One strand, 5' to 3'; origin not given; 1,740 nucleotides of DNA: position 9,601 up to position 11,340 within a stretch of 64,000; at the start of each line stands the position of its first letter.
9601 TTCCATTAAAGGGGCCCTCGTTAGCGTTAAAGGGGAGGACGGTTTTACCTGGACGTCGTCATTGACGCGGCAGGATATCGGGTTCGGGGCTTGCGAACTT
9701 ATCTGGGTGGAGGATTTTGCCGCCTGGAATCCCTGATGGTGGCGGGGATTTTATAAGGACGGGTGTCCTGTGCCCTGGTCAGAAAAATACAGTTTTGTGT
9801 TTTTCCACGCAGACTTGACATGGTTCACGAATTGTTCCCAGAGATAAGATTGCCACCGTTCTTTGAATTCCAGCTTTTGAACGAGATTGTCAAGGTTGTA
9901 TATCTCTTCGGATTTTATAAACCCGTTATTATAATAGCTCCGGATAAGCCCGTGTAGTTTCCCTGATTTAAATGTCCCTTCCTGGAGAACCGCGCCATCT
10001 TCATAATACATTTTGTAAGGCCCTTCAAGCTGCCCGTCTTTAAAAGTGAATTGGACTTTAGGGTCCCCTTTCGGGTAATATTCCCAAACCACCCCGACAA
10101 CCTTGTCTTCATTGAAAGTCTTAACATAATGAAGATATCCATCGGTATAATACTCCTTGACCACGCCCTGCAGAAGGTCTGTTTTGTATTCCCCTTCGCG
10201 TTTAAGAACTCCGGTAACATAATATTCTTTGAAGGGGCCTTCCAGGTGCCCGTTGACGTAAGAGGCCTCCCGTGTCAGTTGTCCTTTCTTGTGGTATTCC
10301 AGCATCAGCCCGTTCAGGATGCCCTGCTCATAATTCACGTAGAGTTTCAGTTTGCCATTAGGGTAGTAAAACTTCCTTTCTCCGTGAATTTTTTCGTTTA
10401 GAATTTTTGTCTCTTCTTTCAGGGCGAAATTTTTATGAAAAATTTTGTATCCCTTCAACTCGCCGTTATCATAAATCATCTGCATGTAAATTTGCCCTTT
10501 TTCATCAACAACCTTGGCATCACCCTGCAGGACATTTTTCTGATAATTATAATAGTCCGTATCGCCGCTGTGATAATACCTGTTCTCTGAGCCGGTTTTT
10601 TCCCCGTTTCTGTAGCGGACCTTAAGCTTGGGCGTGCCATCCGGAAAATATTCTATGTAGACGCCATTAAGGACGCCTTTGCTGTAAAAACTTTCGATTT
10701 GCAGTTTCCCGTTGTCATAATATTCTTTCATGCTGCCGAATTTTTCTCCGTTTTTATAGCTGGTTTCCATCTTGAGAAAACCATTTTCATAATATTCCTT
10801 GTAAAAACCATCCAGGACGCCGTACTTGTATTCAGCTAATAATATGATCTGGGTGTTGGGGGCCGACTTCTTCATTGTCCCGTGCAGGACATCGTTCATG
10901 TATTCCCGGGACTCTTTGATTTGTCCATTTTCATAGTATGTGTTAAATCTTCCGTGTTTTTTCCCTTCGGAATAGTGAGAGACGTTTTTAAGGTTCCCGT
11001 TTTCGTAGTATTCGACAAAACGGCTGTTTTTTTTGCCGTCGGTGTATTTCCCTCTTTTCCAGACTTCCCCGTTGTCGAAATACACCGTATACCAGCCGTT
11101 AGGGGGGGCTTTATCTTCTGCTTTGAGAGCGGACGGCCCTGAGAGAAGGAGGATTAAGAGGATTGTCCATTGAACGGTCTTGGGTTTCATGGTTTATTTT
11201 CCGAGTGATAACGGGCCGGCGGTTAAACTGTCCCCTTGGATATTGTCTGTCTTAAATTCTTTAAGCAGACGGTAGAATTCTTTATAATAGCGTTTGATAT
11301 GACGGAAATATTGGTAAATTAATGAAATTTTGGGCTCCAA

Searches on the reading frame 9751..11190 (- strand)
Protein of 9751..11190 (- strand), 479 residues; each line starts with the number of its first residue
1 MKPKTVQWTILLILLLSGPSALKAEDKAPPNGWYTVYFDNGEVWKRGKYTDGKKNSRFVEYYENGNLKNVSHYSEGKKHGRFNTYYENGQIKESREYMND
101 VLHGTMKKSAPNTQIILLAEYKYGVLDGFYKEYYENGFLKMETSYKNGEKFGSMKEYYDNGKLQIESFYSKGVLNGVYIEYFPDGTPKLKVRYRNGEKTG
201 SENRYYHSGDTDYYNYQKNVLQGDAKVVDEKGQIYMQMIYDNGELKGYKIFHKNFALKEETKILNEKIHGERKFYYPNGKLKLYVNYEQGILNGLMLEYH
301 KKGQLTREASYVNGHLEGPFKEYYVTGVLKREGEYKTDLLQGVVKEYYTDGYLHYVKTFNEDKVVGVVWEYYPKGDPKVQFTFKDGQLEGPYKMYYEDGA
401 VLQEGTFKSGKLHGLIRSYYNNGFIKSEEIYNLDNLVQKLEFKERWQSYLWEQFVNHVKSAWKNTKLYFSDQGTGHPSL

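Call 85: search_protein_families(library=pfam, proteins=[window:9751-11190:-], max_evalue=0.0001)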
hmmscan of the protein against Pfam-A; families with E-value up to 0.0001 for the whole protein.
window:9751-11190:- (479 aa): 1 family
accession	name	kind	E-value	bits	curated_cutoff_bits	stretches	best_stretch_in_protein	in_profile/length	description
PF07661.19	MORN_2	-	1.5e-36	120.5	29.6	0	269-288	2-21/22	MORN repeat variant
